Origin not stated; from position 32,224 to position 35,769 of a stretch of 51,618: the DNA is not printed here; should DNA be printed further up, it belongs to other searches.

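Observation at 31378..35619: ArsR / rhodanese / single-chain FeS-plus-molybdopterin oxidoreductase with no Tat signal or membrane subunit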

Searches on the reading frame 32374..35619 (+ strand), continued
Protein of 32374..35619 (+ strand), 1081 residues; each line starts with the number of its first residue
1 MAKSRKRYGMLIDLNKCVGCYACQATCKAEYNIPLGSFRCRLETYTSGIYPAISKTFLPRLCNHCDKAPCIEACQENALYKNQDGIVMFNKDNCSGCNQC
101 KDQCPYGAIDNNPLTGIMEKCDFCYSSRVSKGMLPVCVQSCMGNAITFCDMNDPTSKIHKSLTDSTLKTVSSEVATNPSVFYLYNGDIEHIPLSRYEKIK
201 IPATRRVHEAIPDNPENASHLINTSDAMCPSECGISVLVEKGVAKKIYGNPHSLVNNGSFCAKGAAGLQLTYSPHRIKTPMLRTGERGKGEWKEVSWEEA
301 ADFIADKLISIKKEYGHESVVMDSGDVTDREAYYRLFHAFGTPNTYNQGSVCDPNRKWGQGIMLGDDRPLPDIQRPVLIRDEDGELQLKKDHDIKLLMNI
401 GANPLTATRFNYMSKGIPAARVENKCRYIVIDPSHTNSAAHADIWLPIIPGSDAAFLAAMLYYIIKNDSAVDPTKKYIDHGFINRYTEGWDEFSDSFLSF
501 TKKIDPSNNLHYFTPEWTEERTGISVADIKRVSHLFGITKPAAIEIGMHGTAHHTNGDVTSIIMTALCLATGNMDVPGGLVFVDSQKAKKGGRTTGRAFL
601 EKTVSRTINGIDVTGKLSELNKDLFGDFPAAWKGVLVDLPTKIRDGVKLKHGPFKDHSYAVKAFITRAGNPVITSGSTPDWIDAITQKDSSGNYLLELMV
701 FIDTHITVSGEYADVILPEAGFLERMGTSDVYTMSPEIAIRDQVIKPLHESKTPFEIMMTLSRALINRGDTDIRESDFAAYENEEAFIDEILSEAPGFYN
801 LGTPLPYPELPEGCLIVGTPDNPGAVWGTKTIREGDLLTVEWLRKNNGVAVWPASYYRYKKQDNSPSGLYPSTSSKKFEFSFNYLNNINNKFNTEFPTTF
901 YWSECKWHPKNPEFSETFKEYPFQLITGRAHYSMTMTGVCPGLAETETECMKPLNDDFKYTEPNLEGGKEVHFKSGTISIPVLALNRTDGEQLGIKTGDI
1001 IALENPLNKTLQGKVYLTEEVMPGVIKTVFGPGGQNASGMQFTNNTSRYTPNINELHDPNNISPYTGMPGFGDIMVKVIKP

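Call 25: find_encoding_contigs(protein=P0103, flank=10000, max_places=2)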
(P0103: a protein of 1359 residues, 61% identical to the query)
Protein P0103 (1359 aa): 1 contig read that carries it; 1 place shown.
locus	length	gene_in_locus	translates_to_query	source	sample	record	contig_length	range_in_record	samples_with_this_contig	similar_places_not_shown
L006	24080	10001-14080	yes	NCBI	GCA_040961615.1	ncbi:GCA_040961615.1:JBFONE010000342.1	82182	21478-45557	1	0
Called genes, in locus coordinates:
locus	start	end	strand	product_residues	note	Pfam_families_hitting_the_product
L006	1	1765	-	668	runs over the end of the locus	PF02922:CBM_48, PF00128:Alpha-amylase, PF21156:ISOA1-3_C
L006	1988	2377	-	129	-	PF19991:HMA_2, PF00403:HMA (weak)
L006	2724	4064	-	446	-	PF00375:SDF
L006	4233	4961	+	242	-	PF03741:TerC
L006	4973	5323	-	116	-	PF00581:Rhodanese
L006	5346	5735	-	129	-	PF00581:Rhodanese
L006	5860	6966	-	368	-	-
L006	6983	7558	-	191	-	PF00300:His_Phos_1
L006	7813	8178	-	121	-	PF00581:Rhodanese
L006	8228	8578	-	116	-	PF00581:Rhodanese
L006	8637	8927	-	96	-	PF00581:Rhodanese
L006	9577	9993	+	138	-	PF00528:BPD_transp_1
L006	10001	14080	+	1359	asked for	PF00528:BPD_transp_1, PF12837:Fer4_6 (faint), PF13247:Fer4_11, PF04879:Molybdop_Fe4S4, PF00384:Molybdopterin, PF01568:Molydop_binding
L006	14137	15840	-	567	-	PF07282:Cas12f1-like_TNB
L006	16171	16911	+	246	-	PF23343:REP_ORF2-G2P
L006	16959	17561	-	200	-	-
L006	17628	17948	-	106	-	-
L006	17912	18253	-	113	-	-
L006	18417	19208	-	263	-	-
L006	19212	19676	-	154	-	-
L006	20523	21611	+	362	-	PF17761:DUF1016_N, PF06250:YhcG_C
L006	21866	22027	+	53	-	-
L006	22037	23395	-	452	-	PF00202:Aminotran_3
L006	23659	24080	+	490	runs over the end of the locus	PF00089:Trypsin, PF13365:Trypsin_2, PF00595:PDZ, PF13180:PDZ_2, PF17820:PDZ_6, PF00595:PDZ, PF12812:PDZ_1 (weak), PF13180:PDZ_2, +2 more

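Call 26: find_encoding_contigs(protein=P0107, flank=10000, max_places=2)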
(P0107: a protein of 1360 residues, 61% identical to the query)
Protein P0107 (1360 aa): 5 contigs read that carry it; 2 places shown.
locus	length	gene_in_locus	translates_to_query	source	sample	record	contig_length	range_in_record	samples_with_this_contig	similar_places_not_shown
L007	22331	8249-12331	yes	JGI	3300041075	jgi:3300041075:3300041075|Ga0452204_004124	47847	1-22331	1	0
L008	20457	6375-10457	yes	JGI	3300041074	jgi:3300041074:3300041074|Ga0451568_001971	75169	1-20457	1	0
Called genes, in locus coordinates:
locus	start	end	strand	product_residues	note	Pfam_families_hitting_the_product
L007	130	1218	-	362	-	-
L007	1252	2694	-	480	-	PF13506:Glyco_transf_21, PF00535:Glycos_transf_2, PF13641:Glyco_tranf_2_3, PF13632:Glyco_trans_2_3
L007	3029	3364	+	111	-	PF12802:MarR_2 (weak), PF01047:MarR (faint), PF01022:HTH_5, PF12840:HTH_20, PF25212:HVO_A0114 (weak)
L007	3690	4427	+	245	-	PF00005:ABC_tran, PF02463:SMC_N (weak), PF09818:ABC_ATPase (faint), PF13304:AAA_21 (weak)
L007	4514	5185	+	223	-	PF00528:BPD_transp_1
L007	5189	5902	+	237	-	PF00528:BPD_transp_1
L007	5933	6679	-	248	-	PF01925:TauE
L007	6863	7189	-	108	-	PF00581:Rhodanese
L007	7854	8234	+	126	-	PF00528:BPD_transp_1 (weak)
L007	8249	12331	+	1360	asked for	PF00528:BPD_transp_1, PF13247:Fer4_11, PF04879:Molybdop_Fe4S4, PF00384:Molybdopterin, PF01568:Molydop_binding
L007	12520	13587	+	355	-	PF01817:CM_2, PF00800:PDT, PF01842:ACT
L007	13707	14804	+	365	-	PF00155:Aminotran_1_2, PF00266:Aminotran_5, PF01053:Cys_Met_Meta_PP (weak), PF04864:Alliinase_C (weak)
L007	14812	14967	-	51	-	-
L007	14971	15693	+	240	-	PF00793:DAHP_synth_1, PF03102:NeuB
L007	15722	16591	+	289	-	PF03446:NAD_binding_2, PF03807:F420_oxidored, PF07991:KARI_N (weak), PF02153:PDH_N, PF20463:PDH_C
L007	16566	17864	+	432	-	PF00275:EPSP_synthase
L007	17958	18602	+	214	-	PF02224:Cytidylate_kin, PF13189:Cytidylate_kin2, PF13238:AAA_18 (weak), PF13207:AAA_17 (weak)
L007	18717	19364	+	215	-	PF01553:Acyltransferase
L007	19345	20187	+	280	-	PF02401:LYTB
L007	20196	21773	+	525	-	PF21710:Spt6_S1 (faint), PF00575:S1, PF13509:S1_2 (faint), PF23459:S1_RRP5 (faint), PF24685:OB_RRP5_4th (faint), PF00575:S1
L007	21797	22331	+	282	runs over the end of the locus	PF00574:CLP_protease (weak), PF25145:NfeD1b_N (weak), PF01343:Peptidase_S49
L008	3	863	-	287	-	?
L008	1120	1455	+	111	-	PF12802:MarR_2 (weak), PF01047:MarR (faint), PF01022:HTH_5, PF12840:HTH_20, PF25212:HVO_A0114 (weak)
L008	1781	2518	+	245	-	PF00005:ABC_tran, PF02463:SMC_N (weak), PF09818:ABC_ATPase (faint), PF13304:AAA_21 (weak)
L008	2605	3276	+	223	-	PF00528:BPD_transp_1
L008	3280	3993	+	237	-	PF00528:BPD_transp_1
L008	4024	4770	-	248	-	PF01925:TauE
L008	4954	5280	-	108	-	PF00581:Rhodanese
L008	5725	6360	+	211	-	PF00528:BPD_transp_1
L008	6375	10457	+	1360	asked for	PF00528:BPD_transp_1, PF13247:Fer4_11, PF04879:Molybdop_Fe4S4, PF00384:Molybdopterin, PF01568:Molydop_binding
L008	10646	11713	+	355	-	PF01817:CM_2, PF00800:PDT, PF01842:ACT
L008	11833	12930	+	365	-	PF00155:Aminotran_1_2, PF00266:Aminotran_5 (weak), PF01053:Cys_Met_Meta_PP (weak), PF04864:Alliinase_C (weak)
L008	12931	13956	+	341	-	PF18152:DAHP_snth_FXD, PF00793:DAHP_synth_1, PF03102:NeuB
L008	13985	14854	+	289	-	PF03446:NAD_binding_2, PF03807:F420_oxidored, PF07991:KARI_N (weak), PF02153:PDH_N, PF20463:PDH_C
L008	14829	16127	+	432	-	PF00275:EPSP_synthase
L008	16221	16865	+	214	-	PF02224:Cytidylate_kin, PF13189:Cytidylate_kin2, PF13238:AAA_18 (weak), PF13207:AAA_17 (weak)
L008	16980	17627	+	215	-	PF01553:Acyltransferase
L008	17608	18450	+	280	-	PF02401:LYTB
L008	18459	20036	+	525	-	PF21710:Spt6_S1 (faint), PF00575:S1, PF13509:S1_2 (faint), PF23459:S1_RRP5 (faint), PF24685:OB_RRP5_4th (faint), PF00575:S1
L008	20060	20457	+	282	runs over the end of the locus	PF00574:CLP_protease (weak), PF25145:NfeD1b_N (weak), PF01343:Peptidase_S49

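Call 27: search_protein_representatives(protein=window:32374-35619:+)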
Query: 1081 residues. Proteins with E-value up to 0.001 (for the whole library): 18713; up to 1e-10: 7209; up to 1e-30: 429. The best 150 are listed.
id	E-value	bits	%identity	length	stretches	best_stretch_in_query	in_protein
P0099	0.0e+00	1617.7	64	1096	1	6-1080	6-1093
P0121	9.9e-298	1007.2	67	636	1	457-1080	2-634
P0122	6.3e-251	852.2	48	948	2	223-885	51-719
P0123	2.0e-159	549.2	64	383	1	712-1080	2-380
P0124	1.9e-127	443.3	37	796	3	221-799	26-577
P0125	1.8e-107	377.2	36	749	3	228-791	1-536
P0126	4.1e-95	336.2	36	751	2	221-801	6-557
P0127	1.6e-93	331.0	51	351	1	220-520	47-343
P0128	1.5e-85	304.6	35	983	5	6-353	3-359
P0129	4.4e-85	303.0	34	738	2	218-765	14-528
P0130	1.3e-75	271.6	59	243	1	858-1080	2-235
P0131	2.2e-72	261.0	35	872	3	6-343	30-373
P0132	1.6e-71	258.1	32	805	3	226-765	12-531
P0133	7.5e-67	242.6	32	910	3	10-582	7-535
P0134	8.8e-67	242.4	62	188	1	1-165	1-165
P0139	1.5e-54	202.0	32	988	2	4-583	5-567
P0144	2.1e-47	178.3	30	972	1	7-585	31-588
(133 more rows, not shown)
